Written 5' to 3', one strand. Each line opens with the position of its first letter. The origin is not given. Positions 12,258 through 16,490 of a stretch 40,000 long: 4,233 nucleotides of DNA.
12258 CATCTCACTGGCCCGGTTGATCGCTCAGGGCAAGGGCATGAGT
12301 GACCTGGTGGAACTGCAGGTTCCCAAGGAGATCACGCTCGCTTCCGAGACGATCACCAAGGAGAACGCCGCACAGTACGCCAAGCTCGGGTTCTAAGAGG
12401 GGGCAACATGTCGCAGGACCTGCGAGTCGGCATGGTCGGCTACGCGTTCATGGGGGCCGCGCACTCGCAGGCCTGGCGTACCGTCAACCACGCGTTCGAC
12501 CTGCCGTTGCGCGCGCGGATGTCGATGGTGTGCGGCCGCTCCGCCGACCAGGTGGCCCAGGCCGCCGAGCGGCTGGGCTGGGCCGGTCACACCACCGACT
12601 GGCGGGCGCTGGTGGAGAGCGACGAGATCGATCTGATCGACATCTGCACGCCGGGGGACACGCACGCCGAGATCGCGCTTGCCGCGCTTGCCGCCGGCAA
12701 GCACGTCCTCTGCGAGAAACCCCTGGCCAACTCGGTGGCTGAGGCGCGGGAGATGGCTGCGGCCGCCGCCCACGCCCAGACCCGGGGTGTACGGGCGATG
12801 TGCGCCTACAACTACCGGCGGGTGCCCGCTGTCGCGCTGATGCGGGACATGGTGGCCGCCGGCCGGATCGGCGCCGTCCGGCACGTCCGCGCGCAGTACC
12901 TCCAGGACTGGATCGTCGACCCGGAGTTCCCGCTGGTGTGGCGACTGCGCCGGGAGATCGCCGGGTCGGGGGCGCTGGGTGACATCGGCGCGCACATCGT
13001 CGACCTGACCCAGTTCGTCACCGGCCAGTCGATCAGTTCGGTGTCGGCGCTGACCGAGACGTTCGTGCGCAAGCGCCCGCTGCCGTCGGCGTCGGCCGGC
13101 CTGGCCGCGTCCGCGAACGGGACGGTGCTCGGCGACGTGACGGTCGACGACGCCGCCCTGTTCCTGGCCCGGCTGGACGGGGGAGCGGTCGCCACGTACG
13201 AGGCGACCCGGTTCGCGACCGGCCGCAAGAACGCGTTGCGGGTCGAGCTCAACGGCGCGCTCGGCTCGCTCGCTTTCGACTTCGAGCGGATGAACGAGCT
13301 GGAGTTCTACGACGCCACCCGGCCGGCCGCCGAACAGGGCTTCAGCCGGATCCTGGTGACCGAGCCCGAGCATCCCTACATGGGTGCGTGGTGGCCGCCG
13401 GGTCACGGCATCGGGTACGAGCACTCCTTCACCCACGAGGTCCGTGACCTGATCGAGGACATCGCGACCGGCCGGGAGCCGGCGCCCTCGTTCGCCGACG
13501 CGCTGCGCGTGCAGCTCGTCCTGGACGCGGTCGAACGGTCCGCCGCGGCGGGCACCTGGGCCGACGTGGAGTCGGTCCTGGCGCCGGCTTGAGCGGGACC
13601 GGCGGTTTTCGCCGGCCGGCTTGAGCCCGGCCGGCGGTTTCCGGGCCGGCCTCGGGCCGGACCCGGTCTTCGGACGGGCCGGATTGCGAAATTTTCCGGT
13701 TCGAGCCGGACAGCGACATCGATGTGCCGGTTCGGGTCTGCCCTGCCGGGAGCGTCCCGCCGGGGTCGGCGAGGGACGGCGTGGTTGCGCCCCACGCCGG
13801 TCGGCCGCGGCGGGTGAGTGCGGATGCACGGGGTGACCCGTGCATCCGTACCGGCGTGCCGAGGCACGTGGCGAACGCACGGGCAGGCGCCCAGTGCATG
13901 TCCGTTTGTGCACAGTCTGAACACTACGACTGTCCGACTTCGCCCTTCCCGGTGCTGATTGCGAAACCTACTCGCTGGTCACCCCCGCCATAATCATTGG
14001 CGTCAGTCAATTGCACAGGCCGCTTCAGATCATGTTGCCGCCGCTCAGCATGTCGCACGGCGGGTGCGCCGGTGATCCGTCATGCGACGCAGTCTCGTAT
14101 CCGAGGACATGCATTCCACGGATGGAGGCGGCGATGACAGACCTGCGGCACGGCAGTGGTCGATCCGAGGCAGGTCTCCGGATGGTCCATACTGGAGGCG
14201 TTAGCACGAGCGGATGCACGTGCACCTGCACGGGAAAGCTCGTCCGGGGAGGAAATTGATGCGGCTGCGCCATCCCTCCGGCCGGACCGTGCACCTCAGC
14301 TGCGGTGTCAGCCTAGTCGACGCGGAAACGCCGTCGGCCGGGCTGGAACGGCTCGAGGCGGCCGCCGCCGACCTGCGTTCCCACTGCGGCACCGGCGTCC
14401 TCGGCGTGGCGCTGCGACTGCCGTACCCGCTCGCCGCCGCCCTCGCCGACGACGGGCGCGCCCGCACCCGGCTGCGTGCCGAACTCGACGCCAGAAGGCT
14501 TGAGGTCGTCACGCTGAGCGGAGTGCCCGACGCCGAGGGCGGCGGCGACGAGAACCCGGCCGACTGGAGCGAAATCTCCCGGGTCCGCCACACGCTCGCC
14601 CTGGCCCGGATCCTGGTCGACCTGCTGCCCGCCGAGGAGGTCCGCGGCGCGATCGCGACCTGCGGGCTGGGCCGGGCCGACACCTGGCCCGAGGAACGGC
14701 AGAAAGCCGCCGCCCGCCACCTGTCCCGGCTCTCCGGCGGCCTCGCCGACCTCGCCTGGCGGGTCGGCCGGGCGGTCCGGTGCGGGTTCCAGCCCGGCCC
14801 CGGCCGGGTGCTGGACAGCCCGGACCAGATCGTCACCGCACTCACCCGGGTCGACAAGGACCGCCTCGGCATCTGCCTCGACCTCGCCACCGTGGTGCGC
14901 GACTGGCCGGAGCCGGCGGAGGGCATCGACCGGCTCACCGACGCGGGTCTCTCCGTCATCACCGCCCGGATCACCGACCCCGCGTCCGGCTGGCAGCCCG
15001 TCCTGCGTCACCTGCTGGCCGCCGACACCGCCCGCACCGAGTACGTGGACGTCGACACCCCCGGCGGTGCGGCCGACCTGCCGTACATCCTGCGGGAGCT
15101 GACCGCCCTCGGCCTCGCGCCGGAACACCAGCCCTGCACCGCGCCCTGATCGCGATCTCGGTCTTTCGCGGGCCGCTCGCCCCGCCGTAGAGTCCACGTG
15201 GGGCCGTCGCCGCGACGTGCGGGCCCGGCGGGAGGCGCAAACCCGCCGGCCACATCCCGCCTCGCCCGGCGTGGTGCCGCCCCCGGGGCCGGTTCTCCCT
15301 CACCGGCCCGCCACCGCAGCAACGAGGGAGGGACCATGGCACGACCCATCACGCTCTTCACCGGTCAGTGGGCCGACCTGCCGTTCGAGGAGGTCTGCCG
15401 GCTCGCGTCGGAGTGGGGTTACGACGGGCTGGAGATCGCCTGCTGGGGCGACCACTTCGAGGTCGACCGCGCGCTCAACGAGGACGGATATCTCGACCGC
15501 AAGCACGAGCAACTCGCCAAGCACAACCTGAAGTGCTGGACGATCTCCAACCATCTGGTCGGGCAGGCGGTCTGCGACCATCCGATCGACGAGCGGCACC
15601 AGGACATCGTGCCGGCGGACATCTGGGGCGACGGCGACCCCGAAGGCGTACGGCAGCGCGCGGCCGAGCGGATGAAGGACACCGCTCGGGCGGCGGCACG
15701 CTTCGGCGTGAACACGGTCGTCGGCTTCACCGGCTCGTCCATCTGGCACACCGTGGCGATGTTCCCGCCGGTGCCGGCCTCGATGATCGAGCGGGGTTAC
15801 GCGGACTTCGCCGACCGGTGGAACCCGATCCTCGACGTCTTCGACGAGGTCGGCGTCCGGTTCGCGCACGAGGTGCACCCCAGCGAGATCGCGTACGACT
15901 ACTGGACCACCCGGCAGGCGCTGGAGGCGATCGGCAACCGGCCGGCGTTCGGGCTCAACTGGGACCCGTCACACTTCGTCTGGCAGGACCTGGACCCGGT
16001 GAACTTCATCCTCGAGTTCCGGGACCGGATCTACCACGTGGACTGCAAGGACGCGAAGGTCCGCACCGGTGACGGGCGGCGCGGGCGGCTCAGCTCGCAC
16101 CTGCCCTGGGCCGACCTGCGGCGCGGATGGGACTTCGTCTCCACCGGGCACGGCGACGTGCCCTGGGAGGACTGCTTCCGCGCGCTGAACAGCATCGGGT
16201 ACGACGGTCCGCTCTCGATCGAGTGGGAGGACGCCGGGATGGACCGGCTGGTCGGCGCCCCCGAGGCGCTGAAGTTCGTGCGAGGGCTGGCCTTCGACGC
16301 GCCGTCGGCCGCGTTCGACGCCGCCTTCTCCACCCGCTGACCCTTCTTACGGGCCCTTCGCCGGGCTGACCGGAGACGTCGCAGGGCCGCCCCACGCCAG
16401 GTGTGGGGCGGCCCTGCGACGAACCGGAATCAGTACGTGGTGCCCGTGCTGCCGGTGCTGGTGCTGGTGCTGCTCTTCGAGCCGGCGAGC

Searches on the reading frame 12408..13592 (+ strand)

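Call 38: search_protein_families(library=pfam, proteins=[window:12408-13592:+], max_evalue=0.00001)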
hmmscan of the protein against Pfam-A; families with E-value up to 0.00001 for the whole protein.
window:12408-13592:+ (394 aa): 3 families
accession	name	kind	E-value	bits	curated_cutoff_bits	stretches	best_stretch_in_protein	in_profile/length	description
PF22725.1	GFO_IDH_MocA_C3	-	1.6e-28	99.6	27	1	144-288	3-123/124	GFO/IDH/MocA C-terminal domain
PF01408.29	GFO_IDH_MocA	-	3.3e-26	92.8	24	1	5-125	1-114/120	Oxidoreductase family, NAD-binding Rossmann fold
PF02894.22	GFO_IDH_MocA_C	-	7.1e-17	62.4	22.9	1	146-386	1-217/218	Oxidoreductase family, C-terminal alpha/beta domain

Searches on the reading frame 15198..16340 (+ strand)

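Call 38: search_protein_families(library=pfam, proteins=[window:15198-16340:+], max_evalue=0.00001)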
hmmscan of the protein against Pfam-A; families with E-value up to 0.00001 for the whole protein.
window:15198-16340:+ (380 aa): 1 family
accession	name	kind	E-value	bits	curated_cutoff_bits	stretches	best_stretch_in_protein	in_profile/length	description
PF01261.30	AP_endonuc_2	-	1.5e-43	149.7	31.1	1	68-362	2-247/249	Xylose isomerase-like TIM barrel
